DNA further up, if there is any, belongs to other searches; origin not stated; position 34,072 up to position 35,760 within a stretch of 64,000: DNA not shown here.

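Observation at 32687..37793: MtmB-family homolog lacking the amber (pyrrolysine) codon, embedded between two non-Pyl MttB-family genes and a corrinoid protein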

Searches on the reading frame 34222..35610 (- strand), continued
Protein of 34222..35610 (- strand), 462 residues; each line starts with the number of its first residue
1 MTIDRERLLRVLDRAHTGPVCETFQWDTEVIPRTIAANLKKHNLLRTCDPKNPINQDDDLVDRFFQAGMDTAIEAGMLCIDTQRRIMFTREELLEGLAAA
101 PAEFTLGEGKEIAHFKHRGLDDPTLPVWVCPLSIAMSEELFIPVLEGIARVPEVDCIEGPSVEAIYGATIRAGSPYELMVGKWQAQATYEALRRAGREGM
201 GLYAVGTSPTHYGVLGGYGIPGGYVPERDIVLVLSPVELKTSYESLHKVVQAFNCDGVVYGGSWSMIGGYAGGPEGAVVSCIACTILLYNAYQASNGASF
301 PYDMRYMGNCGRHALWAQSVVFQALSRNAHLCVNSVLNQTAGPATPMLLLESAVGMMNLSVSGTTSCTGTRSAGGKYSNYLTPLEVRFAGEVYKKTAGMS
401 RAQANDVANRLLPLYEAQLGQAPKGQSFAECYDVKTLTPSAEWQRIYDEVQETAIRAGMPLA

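Call 25: find_encoding_contigs(protein=P0119, flank=10000, max_places=2)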
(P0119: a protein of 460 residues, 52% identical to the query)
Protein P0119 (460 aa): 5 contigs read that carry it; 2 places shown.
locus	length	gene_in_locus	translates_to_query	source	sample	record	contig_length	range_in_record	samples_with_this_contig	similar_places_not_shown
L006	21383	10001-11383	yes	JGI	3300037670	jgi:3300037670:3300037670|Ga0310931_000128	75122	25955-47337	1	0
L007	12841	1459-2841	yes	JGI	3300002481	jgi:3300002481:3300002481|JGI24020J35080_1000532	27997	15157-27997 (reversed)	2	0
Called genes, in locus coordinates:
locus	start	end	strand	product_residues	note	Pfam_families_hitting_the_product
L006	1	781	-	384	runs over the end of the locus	PF00108:Thiolase_N, PF02803:Thiolase_C, PF22691:Thiolase_C_1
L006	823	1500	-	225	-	-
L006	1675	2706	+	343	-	PF02608:Bmp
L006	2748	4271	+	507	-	PF00005:ABC_tran, PF13304:AAA_21 (faint), PF00005:ABC_tran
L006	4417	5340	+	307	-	PF02653:BPD_transp_2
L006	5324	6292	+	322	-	PF02653:BPD_transp_2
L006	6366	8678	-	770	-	PF01315:Ald_Xan_dh_C, PF02738:MoCoBD_1, PF20256:MoCoBD_2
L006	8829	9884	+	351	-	PF00291:PALP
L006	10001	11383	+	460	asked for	PF05369:MtmB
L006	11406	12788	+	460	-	PF05369:MtmB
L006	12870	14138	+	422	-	PF00291:PALP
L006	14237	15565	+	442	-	PF14691:Fer4_20, PF00890:FAD_binding_2 (weak), PF01266:DAO (weak), PF03486:HI0933_like (weak), PF07992:Pyr_redox_2, PF13738:Pyr_redox_3 (weak), PF13450:NAD_binding_8, PF13738:Pyr_redox_3 (weak), +5 more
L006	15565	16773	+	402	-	PF01180:DHO_dh, PF01207:Dus (faint), PF12797:Fer4_2 (faint), PF00037:Fer4 (weak), PF12837:Fer4_6 (weak), PF13237:Fer4_10 (weak), PF14697:Fer4_21, PF12838:Fer4_7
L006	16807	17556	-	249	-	PF02195:ParB_N, PF17762:HTH_ParB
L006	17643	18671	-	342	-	PF00696:AA_kinase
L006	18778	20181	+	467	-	PF01979:Amidohydro_1, PF12890:DHOase (faint), PF07969:Amidohydro_3 (weak)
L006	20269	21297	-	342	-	PF02729:OTCace_N, PF00185:OTCace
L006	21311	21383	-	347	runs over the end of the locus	PF02729:OTCace_N, PF00185:OTCace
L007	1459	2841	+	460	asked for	PF05369:MtmB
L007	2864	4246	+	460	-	PF05369:MtmB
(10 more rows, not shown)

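Call 31: find_related_loci(query=A1, collection=genome_contigs, flank=10000)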
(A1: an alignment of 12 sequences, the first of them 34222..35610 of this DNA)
Query A1 (462 aa) in genome_contigs; peptide patterns used: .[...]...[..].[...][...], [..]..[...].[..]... (x = any residue, [..] = any of these).
88 stretches matched a pattern; 37 encode a relative of the query (tblastn E <= 1e-3); 36 distinct loci.
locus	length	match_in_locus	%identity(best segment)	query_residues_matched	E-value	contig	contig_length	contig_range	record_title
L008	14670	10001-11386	79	1-462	0e+0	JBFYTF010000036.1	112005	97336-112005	MAG: Anaerolineae bacterium isolate PPR_0259 PPR_0259._bin.108.fa_k121_311067, whole genome shotgun sequence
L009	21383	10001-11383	75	1-461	0e+0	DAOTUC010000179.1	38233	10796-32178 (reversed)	MAG TPA_asm: Anaerolineae bacterium isolate F17_42 k129_2608301, whole genome shotgun sequence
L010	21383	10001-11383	74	1-461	0e+0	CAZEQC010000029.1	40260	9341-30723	MAG TPA_asm: uncultured Anaerolineales bacterium isolate binchicken_co15_221 genome assembly, contig: NODE_348_length_40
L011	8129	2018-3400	74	1-461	0e+0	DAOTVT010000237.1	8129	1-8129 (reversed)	MAG TPA_asm: Anaerolineae bacterium isolate H111_75 k127_817641, whole genome shotgun sequence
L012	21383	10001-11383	74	1-461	0e+0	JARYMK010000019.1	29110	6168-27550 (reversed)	MAG: Anaerolineae bacterium isolate A05DMB-I-30 NODE_19_length_29110_cov_4.468260, whole genome shotgun sequence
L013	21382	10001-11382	80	1-461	0e+0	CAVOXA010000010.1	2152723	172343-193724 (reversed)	MAG: uncultured Chloroflexia bacterium isolate MFD09964.bin.2.208 genome assembly, contig: contig_4639, whole genome sho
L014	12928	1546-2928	70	1-461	0e+0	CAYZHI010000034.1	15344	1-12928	MAG TPA_asm: uncultured Caldilineaceae bacterium isolate binchicken_co58_133 genome assembly, contig: NODE_3060_length_1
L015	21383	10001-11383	70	1-461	0e+0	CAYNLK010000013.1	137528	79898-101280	MAG TPA_asm: uncultured Caldilineaceae bacterium isolate binchicken_co44_236 genome assembly, contig: NODE_196_length_13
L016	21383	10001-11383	71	1-461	0e+0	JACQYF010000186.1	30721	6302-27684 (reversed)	MAG: Chloroflexi bacterium isolate NC_groundwater_1534_Pr4_S-0.65um_60_13 SR1-18-Sp65_coassembly_scaffold_617739, whole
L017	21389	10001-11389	70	1-462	0e+0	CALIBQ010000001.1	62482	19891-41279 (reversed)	MAG: uncultured Anaerolineae bacterium isolate S1_Bin_MAXBIN__192_1 genome assembly, contig: c_000000533845, whole genom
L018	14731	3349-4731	72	1-461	0e+0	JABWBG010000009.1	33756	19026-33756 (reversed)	MAG: Caldilineales bacterium isolate MAG_24 scaffold_1120, whole genome shotgun sequence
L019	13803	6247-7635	70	1-462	0e+0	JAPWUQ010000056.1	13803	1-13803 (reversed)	MAG: Anaerolineae bacterium isolate RSWS7 scaffold_790_c1, whole genome shotgun sequence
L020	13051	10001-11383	71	1-461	0e+0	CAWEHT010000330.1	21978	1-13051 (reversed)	MAG: uncultured Chloroflexia bacterium isolate MFD01112.bin.2.59 genome assembly, contig: contig_6565, whole genome shot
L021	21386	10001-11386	69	1-462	0e+0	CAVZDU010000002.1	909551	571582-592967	MAG: uncultured Chloroflexia bacterium isolate MFD05942.bin.2.46 genome assembly, contig: contig_2045, whole genome shot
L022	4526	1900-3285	69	1-462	0e+0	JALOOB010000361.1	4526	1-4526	MAG: Anaerolineae bacterium isolate Prado092 scaffold_56239, whole genome shotgun sequence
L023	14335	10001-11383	69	1-461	0e+0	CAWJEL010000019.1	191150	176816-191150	MAG: uncultured Chloroflexia bacterium isolate MFD04716.bin.2.35 genome assembly, contig: contig_30038, whole genome sho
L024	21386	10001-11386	70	1-462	0e+0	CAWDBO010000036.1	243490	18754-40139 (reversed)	MAG: uncultured Chloroflexia bacterium isolate MFD02979.bin.2.144 genome assembly, contig: contig_82723, whole genome sh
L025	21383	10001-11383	67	1-461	0e+0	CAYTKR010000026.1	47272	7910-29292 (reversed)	MAG TPA_asm: uncultured Anaerolineales bacterium isolate SRP167671_co2_274 genome assembly, contig: NODE_966_length_4727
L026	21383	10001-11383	66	1-461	0e+0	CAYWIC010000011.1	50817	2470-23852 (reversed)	MAG TPA_asm: uncultured Anaerolineales bacterium isolate binchicken_co65_55 genome assembly, contig: NODE_2595_length_50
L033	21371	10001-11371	52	6-461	1e-163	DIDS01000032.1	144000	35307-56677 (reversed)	MAG TPA_asm: Acidimicrobiia bacterium UBA5794 UBA5794_contig_345, whole genome shotgun sequence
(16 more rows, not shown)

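Call 44: search_protein_families(library=pfam, proteins=[L015:5336-6214:+, L015:6248-6742:+, L015:6749-9082:+, L015:11750-12307:-, L015:12300-12992:-, L015:12949-15072:-, L015:15086-16378:-, L015:16396-17697:-, L015:17892-19595:-, L015:2-646:-], max_evalue=0.00001)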
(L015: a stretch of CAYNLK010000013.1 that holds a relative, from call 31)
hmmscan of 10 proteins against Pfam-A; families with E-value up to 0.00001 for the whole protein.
L015:5336-6214:+ (292 aa): 2 families
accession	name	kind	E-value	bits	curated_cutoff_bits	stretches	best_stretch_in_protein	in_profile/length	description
PF00941.27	FAD_binding_5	-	2.4e-47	161.4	27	1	6-171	2-165/170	FAD binding domain in molybdopterin dehydrogenase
PF03450.22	CO_deh_flav_C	-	2.3e-09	37.7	25.5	1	184-284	2-101/102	CO dehydrogenase flavoprotein C-terminal domain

L015:6248-6742:+ (164 aa): 2 families
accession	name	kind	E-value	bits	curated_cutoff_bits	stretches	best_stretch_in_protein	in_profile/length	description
PF01799.25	Fer2_2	-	2.2e-29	101.8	30.3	1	74-147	2-75/75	[2Fe-2S] binding domain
PF00111.32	Fer2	-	1.2e-07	31.9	21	1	7-59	3-55/77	2Fe-2S iron-sulfur cluster binding domain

L015:6749-9082:+ (777 aa): 3 families
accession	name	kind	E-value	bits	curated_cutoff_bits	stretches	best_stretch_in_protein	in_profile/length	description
PF02738.23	MoCoBD_1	-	1.1e-75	254.3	27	1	153-392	7-244/244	Molybdopterin cofactor-binding domain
PF20256.3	MoCoBD_2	-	1.2e-74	251.9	27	1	418-700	2-283/283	Molybdopterin cofactor-binding domain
PF01315.27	Ald_Xan_dh_C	-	2.6e-24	86.1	31.3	1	22-127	2-110/110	Aldehyde oxidase and xanthine dehydrogenase, a/b hammerhead domain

L015:11750-12307:- (185 aa): 0 families

L015:12300-12992:- (230 aa): 1 family
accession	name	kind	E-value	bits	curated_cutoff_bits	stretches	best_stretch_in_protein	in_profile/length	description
PF00571.33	CBS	-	3.3e-29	101.4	24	2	14-62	1-49/57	CBS domain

L015:12949-15072:- (707 aa): 8 families
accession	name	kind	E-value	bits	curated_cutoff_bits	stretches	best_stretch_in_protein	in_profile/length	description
PF00005.33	ABC_tran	-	2.4e-62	210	25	2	393-543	2-136/137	ABC transporter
PF08352.17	oligo_HPY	-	2.6e-39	133.9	27.1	2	244-310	1-65/65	Oligopeptide/dipeptide transporter, C-terminal region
PF02463.25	SMC_N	-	4.1e-15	56.3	40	2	47-240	27-214/220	RecF/RecN/SMC N terminal domain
PF13304.12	AAA_21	-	4.4e-08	34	27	0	177-228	250-303/304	AAA domain, putative AbiEii toxin, Type IV TA system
PF13555.12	AAA_29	-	1.5e-07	31.5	27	0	36-70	14-48/61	P-loop containing region of AAA domain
PF13191.12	AAA_16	-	1.1e-06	29.6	32.6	0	27-75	5-56/167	AAA ATPase domain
PF00006.31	ATP-synt_ab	-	1.6e-06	28.3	29.5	0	397-424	9-36/213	ATP synthase alpha/beta family, nucleotide-binding domain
PF13401.12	AAA_22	-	4.7e-06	27.4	27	0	407-448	10-33/130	AAA domain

L015:15086-16378:- (430 aa): 1 family
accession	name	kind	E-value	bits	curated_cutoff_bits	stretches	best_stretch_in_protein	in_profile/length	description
PF00528.27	BPD_transp_1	-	1.3e-25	90.6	26.4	1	245-422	3-175/184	Binding-protein-dependent transport system inner membrane component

L015:16396-17697:- (433 aa): 2 families
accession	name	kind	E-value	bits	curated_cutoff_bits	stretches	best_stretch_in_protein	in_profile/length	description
PF00528.27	BPD_transp_1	-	1.5e-28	100.2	26.4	1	233-431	2-183/184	Binding-protein-dependent transport system inner membrane component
PF19300.4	BPD_transp_1_N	-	1.5e-09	38.5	23.8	1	1-71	1-71/114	Binding-prot-dependent transport system membrane comp, N-term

L015:17892-19595:- (567 aa): 1 family
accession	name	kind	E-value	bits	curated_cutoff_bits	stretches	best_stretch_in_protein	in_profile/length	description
PF00496.27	SBP_bac_5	-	1.4e-87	294.6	32.4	1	130-478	3-361/368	Bacterial extracellular solute-binding proteins, family 5 Middle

L015:2-646:- (215 aa): 1 family
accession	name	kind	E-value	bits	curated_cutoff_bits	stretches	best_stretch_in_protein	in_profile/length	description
PF01113.26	DapB_N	-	9.6e-07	29.4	25.6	1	9-99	6-96/124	Dihydrodipicolinate reductase, N-terminus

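Call 45: search_protein_families(library=pfam, proteins=[L025:3306-4379:-, L025:4428-5531:-, L025:5513-6403:-, L025:6555-7589:-, L025:11496-12710:-, L025:12723-14150:-, L025:14181-15212:-, L025:15334-16638:-, L025:16605-17186:-, L025:19184-20242:+], max_evalue=0.00001)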
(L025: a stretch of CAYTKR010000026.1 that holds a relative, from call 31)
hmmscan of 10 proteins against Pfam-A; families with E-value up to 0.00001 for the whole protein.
L025:3306-4379:- (357 aa): 1 family
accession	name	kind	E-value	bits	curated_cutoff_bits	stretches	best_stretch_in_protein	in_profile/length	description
PF01208.23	URO-D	-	3.3e-16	59.7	23.9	1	214-353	207-345/346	Uroporphyrinogen decarboxylase (URO-D)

L025:4428-5531:- (367 aa): 1 family
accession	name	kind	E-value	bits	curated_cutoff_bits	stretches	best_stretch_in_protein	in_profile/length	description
PF00294.29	PfkB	-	2.8e-25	89.7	25.8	1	74-328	48-298/302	pfkB family carbohydrate kinase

L025:5513-6403:- (296 aa): 0 families

L025:6555-7589:- (344 aa): 1 family
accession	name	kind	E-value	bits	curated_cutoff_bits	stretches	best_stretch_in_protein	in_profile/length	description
PF04909.20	Amidohydro_2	-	2.1e-24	87.2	26.4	1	145-343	121-289/289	Amidohydrolase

L025:11496-12710:- (404 aa): 1 family
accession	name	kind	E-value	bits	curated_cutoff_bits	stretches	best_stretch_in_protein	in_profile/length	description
PF01208.23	URO-D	-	2.1e-13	50.4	23.9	1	145-389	92-334/346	Uroporphyrinogen decarboxylase (URO-D)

L025:12723-14150:- (475 aa): 2 families
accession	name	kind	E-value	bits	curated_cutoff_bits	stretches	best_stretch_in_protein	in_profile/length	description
PF02056.22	Glyco_hydro_4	-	1.6e-54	184.7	23.2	1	33-209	1-178/183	Family 4 glycosyl hydrolase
PF11975.13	Glyco_hydro_4C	-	2.3e-50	171.9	24.1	1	223-443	1-211/211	Family 4 glycosyl hydrolase C-terminal domain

L025:14181-15212:- (343 aa): 1 family
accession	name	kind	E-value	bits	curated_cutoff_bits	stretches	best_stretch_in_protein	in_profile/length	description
PF01380.27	SIS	-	2.3e-24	86.1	25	2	42-158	6-120/131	SIS domain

L025:15334-16638:- (434 aa): 0 families

L025:16605-17186:- (193 aa): 3 families
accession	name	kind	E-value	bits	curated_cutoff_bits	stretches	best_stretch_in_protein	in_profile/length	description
PF01381.28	HTH_3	-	7.2e-13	48.8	23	1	19-70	1-52/55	Helix-turn-helix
PF13560.12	HTH_31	-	1.9e-08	34.9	27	1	14-69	1-57/64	Helix-turn-helix domain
PF07883.17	Cupin_2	-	6e-08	32.7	27.2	1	120-186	6-68/70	Cupin domain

L025:19184-20242:+ (352 aa): 2 families
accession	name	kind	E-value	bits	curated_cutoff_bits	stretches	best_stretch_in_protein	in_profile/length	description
PF02729.26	OTCace_N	-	7.5e-37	127.1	29.9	1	9-169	1-148/148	Aspartate/ornithine carbamoyltransferase, carbamoyl-P binding domain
PF00185.30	OTCace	-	1.3e-34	120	29.4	1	195-350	15-156/157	Aspartate/ornithine carbamoyltransferase, Asp/Orn binding domain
